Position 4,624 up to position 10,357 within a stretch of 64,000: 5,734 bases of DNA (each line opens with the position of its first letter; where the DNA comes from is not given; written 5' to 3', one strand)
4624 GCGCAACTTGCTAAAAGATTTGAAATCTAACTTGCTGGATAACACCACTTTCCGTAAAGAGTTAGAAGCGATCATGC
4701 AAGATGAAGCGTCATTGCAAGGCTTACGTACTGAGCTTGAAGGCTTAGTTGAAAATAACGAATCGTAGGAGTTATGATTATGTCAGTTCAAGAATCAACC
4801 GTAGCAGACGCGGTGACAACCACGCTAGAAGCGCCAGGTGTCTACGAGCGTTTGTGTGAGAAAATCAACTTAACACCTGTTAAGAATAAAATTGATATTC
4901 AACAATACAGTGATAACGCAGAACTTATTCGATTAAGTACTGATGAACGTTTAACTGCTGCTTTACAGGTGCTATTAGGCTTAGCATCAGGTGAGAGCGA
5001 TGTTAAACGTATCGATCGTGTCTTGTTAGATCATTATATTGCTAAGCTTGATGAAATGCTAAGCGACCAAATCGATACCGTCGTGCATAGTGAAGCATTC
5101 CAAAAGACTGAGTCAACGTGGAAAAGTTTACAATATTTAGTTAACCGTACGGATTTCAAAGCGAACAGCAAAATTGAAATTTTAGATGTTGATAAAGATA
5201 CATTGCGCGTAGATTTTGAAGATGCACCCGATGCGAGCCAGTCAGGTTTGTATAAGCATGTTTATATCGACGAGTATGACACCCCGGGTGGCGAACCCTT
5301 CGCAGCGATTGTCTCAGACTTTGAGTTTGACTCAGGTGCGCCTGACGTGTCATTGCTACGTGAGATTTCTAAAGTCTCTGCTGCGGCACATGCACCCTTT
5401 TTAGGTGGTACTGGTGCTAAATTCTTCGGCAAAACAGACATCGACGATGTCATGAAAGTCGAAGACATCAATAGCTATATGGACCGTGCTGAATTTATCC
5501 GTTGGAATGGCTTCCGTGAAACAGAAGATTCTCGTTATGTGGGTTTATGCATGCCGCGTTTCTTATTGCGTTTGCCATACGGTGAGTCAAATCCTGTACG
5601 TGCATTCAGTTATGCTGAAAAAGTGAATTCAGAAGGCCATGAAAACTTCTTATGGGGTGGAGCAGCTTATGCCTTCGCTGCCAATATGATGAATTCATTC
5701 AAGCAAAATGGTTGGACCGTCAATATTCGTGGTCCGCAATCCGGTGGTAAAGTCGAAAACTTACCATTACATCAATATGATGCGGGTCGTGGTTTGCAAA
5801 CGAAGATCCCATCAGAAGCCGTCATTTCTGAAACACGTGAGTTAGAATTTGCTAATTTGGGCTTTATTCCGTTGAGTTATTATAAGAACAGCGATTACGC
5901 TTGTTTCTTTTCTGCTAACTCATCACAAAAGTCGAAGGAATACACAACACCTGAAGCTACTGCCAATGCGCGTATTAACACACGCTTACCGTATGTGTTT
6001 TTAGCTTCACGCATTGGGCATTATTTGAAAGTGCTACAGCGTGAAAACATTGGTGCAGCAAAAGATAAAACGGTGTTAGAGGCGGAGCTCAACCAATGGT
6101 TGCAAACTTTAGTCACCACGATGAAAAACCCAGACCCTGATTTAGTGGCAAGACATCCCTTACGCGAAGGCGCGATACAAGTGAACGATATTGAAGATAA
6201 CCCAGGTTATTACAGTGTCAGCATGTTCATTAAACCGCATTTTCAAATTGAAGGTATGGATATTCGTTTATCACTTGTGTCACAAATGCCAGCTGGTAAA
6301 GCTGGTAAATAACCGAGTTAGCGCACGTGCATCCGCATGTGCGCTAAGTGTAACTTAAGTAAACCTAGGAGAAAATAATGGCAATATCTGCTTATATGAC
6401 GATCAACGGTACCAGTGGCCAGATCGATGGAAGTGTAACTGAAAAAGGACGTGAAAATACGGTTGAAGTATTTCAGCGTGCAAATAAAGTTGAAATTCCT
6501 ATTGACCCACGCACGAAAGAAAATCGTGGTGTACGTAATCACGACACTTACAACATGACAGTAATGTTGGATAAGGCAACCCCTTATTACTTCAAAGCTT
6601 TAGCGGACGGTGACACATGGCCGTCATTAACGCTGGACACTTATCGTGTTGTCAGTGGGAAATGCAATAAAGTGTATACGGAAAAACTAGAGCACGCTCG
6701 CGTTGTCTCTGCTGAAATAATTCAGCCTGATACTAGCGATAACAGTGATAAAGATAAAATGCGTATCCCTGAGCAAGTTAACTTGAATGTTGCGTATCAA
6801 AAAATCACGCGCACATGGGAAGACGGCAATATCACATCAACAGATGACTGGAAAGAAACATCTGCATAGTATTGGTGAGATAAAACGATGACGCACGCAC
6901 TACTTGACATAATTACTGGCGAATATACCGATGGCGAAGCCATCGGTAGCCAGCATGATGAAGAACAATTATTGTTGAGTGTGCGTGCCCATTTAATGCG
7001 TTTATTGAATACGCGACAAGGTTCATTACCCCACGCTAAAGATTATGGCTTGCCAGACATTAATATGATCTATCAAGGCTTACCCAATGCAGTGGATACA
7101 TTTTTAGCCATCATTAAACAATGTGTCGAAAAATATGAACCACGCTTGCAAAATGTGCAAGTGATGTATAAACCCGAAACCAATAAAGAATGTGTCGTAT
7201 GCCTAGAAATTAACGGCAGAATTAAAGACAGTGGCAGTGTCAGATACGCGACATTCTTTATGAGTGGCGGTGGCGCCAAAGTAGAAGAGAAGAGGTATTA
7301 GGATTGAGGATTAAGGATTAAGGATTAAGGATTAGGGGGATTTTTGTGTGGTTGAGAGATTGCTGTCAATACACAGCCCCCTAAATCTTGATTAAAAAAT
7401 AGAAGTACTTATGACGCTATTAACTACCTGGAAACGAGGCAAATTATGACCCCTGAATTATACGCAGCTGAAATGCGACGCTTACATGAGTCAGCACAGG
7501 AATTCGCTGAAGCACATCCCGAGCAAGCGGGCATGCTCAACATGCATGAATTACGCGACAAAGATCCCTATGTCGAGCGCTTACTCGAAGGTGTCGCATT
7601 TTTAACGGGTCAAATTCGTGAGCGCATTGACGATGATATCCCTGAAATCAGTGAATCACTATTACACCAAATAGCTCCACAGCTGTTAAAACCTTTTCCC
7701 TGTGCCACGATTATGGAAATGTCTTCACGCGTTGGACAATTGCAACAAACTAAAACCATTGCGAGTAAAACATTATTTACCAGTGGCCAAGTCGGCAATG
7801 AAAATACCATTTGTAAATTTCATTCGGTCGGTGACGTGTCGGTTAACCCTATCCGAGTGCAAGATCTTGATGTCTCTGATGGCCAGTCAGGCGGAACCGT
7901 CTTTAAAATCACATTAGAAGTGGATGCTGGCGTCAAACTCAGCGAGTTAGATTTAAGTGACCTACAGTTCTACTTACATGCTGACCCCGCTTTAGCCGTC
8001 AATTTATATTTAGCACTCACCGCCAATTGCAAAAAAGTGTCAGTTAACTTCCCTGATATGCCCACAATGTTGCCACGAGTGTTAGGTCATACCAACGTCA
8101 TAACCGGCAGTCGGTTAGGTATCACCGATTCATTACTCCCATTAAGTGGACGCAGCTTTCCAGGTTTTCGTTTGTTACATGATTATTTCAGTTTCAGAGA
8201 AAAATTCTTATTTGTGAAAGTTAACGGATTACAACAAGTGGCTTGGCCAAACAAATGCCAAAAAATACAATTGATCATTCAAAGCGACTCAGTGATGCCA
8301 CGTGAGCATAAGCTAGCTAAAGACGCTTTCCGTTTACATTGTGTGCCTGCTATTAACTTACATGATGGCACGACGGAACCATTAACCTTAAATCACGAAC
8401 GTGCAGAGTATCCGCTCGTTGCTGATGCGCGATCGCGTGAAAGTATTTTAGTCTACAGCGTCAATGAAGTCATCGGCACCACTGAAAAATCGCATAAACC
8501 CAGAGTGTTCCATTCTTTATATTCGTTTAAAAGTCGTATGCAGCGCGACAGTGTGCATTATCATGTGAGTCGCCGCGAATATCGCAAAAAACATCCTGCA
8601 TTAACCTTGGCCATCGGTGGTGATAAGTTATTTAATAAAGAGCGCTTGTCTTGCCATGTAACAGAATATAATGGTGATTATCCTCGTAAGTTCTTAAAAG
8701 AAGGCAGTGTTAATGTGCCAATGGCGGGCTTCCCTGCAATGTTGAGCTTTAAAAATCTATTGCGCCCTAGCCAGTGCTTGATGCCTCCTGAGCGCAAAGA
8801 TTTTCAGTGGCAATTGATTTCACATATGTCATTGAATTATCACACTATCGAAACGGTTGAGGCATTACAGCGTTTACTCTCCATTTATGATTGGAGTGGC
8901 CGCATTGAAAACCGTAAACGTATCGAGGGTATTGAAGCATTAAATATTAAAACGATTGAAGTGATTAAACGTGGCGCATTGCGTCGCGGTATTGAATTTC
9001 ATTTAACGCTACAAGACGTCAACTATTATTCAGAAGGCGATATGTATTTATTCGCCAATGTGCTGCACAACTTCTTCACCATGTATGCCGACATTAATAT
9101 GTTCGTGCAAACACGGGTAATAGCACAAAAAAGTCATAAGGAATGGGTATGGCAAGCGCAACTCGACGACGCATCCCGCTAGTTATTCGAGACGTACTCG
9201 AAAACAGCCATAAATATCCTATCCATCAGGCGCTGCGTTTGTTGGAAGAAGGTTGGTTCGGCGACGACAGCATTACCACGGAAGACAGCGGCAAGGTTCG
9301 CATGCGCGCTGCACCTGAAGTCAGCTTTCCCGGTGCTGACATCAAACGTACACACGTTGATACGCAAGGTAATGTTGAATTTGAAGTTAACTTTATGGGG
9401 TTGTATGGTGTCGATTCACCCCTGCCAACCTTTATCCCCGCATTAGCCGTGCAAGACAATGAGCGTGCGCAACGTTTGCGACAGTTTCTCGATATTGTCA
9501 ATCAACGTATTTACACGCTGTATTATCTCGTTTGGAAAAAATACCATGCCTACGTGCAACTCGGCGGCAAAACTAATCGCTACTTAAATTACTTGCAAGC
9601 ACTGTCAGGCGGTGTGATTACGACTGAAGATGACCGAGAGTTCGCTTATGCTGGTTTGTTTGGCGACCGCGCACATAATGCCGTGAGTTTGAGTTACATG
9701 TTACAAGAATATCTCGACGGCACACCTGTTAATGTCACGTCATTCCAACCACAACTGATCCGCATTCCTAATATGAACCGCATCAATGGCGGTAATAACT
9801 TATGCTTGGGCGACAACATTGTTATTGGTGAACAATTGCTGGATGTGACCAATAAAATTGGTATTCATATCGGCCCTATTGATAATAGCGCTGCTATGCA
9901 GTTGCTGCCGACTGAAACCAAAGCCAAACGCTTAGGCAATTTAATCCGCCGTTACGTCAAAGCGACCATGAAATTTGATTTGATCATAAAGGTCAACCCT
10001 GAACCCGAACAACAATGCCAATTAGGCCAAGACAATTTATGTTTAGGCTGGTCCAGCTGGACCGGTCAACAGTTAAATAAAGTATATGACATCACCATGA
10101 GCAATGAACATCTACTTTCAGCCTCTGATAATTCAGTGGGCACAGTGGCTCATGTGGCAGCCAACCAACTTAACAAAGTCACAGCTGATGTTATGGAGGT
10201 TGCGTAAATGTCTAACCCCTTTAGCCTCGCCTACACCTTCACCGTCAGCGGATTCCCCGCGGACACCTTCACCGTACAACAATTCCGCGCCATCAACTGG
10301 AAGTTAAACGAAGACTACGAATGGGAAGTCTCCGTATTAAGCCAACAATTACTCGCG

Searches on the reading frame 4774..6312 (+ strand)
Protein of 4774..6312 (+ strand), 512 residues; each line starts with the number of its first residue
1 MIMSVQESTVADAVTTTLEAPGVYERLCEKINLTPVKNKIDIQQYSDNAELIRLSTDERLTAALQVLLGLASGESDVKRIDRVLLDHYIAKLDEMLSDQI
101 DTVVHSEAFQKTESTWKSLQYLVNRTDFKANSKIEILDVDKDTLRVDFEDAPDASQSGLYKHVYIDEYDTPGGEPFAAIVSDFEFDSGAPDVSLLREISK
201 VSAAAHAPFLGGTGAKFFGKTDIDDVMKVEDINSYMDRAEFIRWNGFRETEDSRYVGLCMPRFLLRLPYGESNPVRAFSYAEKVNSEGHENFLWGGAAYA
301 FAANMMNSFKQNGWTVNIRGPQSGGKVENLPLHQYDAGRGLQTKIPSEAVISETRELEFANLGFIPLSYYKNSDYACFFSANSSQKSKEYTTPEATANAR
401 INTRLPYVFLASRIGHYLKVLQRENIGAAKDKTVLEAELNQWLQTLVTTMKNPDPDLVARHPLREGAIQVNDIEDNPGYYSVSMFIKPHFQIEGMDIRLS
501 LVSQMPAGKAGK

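Call 12: find_related_loci(query=window:4774-6312:+, collection=genome_contigs, flank=10000)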
Query window:4774-6312:+ (512 aa) in genome_contigs; peptide patterns used: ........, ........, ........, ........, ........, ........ (x = any residue, [..] = any of these).
123 stretches matched a pattern; 76 encode a relative of the query (tblastn E <= 1e-3); 75 distinct loci.
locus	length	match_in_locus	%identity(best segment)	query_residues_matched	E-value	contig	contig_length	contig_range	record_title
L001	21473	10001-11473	68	17-507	0e+0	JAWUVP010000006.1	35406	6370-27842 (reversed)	MAG: Gammaproteobacteria bacterium isolate HBSea_ice_MAG142 BAT.142_93860_flag=0_multi=34.6992_len=35406, whole genome s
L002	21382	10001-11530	64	3-509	0e+0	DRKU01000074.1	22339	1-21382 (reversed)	MAG TPA_asm: Gammaproteobacteria bacterium isolate HyVt-448 HyVt-448_k145_161155, whole genome shotgun sequence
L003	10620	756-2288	64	1-509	0e+0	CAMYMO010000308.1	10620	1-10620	MAG: uncultured Ectothiorhodospiraceae bacterium isolate ES_Gamma_063 genome assembly, contig: NODE_3672_length_10620_co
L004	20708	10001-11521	64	3-507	0e+0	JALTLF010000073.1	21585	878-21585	MAG: Chromatiales bacterium isolate S139_maxbin2_scaf2bin.311 S139_NODE_1788_length_21585_cov_59.105602, whole genome sh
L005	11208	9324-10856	63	1-509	0e+0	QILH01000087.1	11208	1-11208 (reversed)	MAG: Gammaproteobacteria bacterium isolate SZUA-24 Ga0063293_10006144, whole genome shotgun sequence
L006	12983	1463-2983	64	3-506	0e+0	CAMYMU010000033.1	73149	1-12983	MAG: uncultured Ectothiorhodospiraceae bacterium isolate ES_Gamma_071 genome assembly, contig: scaffold_294, whole genom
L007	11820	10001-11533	63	1-509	0e+0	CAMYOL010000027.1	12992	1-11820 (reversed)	MAG: uncultured Ectothiorhodospiraceae bacterium isolate ES_Gamma_064 genome assembly, contig: scaffold_1906, whole geno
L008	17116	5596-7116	63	3-506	0e+0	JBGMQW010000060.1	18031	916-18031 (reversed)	MAG: Thiohalomonadales bacterium isolate N04_metabat2_bin.65 NODE_1021_length_18031_cov_6.783934, whole genome shotgun s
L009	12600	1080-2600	63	3-506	0e+0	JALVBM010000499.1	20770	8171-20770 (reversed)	MAG: Chromatiales bacterium isolate 134-614_maxbin2_scaf2bin.046 134-614_scaffold_829_c1, whole genome shotgun sequence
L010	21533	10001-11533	61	2-509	0e+0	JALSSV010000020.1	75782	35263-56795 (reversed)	MAG: Chromatiales bacterium isolate 356-308_metabat2_scaf2bin.072 356-308_scaffold_163_c1, whole genome shotgun sequence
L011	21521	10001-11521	63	3-506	0e+0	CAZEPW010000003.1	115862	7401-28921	MAG TPA_asm: uncultured Thioalkalispiraceae bacterium isolate SRP128015_co3_248 genome assembly, contig: NODE_43_length_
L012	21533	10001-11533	61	1-511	0e+0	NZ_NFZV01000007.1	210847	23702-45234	Alkalilimnicola ehrlichii strain AK92 NODE_7_length_210847_cov_43.4749_ID_13, whole genome shotgun sequence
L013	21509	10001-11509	62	5-506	0e+0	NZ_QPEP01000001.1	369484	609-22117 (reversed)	Salinibius halmophilus strain WDS2A16A WDS2A16A_scaffold1, whole genome shotgun sequence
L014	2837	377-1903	61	3-509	0e+0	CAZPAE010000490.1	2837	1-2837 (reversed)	MAG TPA_asm: uncultured Thioalkalispiraceae bacterium isolate SRP135972_co1_229 genome assembly, contig: NODE_67713_leng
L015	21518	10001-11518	60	3-506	0e+0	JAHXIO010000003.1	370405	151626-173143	MAG: Candidatus Thiodiazotropha sp. (ex Monitilora ramsayi) isolate L094_Th1 c_000000000005, whole genome shotgun sequen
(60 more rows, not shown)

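Call 47: find_related_loci(query=window:4774-6312:+, collection=metagenome_contigs, flank=10000)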
Query window:4774-6312:+ (512 aa) in metagenome_contigs; peptide patterns used: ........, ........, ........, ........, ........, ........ (x = any residue, [..] = any of these).
129 stretches matched a pattern; 45 encode a relative of the query (tblastn E <= 1e-3); 45 distinct loci.
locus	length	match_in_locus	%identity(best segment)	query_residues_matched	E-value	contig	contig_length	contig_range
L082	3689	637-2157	74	3-508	0e+0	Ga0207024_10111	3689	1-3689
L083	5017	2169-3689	64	3-507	0e+0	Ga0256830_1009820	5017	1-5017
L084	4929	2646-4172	64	1-506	0e+0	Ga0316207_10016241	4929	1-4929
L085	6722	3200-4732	63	1-509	0e+0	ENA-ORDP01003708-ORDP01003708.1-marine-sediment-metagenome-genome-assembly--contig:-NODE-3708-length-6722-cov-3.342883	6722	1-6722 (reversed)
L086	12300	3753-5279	64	1-506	0e+0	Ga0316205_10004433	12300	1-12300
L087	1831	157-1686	61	3-510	0e+0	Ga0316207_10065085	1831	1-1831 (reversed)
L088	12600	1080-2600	63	3-506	0e+0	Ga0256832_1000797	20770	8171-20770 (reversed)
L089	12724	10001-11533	63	2-509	0e+0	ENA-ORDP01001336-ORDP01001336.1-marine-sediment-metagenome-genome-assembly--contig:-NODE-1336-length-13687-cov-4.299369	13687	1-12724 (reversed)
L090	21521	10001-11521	63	3-506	0e+0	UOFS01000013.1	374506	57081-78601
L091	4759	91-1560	62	19-507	0e+0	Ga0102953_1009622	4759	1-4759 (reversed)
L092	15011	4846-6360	60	3-507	0e+0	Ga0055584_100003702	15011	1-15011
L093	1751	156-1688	60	2-509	0e+0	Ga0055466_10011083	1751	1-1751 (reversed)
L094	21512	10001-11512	60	3-506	0e+0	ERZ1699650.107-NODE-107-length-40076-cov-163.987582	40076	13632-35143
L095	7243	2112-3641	63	1-507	0e+0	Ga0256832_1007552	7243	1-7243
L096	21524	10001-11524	60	1-509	0e+0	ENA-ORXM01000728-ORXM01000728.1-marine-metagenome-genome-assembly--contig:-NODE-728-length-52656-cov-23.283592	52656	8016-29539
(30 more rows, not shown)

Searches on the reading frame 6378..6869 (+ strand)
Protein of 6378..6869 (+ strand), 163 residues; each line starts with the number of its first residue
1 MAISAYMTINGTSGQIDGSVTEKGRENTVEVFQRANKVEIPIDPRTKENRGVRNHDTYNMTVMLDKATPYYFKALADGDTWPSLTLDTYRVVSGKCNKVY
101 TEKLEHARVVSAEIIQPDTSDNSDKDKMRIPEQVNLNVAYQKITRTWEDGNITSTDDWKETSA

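Call 14: find_encoding_contigs(protein=window:6378-6869:+, flank=10000, max_places=10)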
Protein window:6378-6869:+ (163 aa): 2 contigs read that carry it; 1 place shown.
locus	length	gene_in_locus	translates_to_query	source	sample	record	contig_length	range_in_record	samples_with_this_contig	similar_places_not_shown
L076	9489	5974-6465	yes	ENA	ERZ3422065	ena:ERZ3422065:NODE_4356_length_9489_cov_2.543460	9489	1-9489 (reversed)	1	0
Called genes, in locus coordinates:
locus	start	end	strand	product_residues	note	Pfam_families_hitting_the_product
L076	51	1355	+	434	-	PF06761:IcmF-related, PF21070:IcmF_helical, PF06744:IcmF_C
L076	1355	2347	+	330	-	PF09867:TagF_N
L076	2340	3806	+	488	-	PF06812:ImpA_N, PF16989:T6SS_VasJ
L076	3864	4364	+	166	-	PF05591:T6SS_VipA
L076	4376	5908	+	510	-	PF05943:VipB, PF18945:VipB_2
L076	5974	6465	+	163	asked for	PF05638:T6SS_HCP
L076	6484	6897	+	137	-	PF04965:GPW_gp25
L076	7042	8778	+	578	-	PF05947:T6SS_TssF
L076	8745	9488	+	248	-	?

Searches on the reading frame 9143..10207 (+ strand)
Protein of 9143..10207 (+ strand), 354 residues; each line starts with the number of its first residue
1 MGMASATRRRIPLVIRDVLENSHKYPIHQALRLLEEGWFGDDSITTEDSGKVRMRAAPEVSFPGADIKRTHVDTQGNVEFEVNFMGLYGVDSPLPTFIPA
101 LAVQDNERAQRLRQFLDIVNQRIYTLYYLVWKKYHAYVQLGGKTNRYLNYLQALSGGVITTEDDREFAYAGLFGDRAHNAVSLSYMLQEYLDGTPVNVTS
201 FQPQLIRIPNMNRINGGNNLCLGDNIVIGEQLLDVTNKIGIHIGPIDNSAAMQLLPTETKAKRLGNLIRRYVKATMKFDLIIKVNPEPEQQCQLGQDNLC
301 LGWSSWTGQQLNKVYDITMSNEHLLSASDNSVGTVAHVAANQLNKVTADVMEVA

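Call 7: search_protein_families(library=pfam, proteins=[window:9143-10207:+], max_evalue=0.01)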
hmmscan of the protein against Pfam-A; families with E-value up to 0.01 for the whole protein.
window:9143-10207:+ (354 aa): 1 family
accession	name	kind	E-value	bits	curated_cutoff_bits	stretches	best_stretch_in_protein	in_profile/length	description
PF06996.16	T6SS_TssG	-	3.8e-66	223.8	24.6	1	23-307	3-303/304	Type VI secretion, TssG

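Call 11: list_cluster_members(proteins=[P0001, window:9143-10207:+, window:15315-18038:+, window:6378-6869:+, window:13368-14060:+, window:14081-14764:+, window:14811-15236:+])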
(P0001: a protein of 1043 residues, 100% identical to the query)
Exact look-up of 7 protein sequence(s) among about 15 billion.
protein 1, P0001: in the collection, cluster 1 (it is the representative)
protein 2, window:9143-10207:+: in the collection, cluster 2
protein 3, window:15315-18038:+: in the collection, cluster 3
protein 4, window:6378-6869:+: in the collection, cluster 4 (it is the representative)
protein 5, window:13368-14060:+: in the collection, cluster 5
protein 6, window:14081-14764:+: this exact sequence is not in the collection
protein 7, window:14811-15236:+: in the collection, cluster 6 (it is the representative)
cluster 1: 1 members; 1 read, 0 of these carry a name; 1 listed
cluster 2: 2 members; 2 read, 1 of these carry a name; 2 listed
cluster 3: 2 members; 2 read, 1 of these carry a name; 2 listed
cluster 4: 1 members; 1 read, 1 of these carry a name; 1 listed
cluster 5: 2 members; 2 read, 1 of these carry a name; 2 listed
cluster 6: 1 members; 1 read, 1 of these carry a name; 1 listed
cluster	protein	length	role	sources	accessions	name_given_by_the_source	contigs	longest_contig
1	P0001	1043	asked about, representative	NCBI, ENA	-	-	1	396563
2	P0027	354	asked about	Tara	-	strand:+ start:20906 stop:21970 length:1065 start_codon:yes stop_codon:yes ...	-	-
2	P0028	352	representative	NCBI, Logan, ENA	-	-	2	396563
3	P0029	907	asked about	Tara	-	strand:- start:70819 stop:73542 length:2724 start_codon:yes stop_codon:yes ...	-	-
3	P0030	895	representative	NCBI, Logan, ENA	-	-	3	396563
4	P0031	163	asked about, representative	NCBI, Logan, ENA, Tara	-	strand:+ start:18141 stop:18632 length:492 start_codon:yes stop_codon:yes ...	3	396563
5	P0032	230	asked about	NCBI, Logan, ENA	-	-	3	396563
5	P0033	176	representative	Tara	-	strand:- start:74797 stop:75327 length:531 start_codon:yes stop_codon:yes ...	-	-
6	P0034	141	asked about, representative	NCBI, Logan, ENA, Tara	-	strand:- start:73621 stop:74046 length:426 start_codon:yes stop_codon:yes ...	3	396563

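Call 44: find_encoding_contigs(protein=window:9149-10207:+, flank=10000, max_places=6)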
Protein window:9149-10207:+ (352 aa): no gene with exactly this product is on record in the collection.

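Call 46: find_related_loci(query=window:9143-10207:+, collection=metagenome_contigs, flank=10000)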
Query window:9143-10207:+ (354 aa) in metagenome_contigs; peptide patterns used: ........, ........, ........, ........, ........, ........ (x = any residue, [..] = any of these).
66 stretches matched a pattern, but none encodes a relative of the query by tblastn (E <= 1e-3).
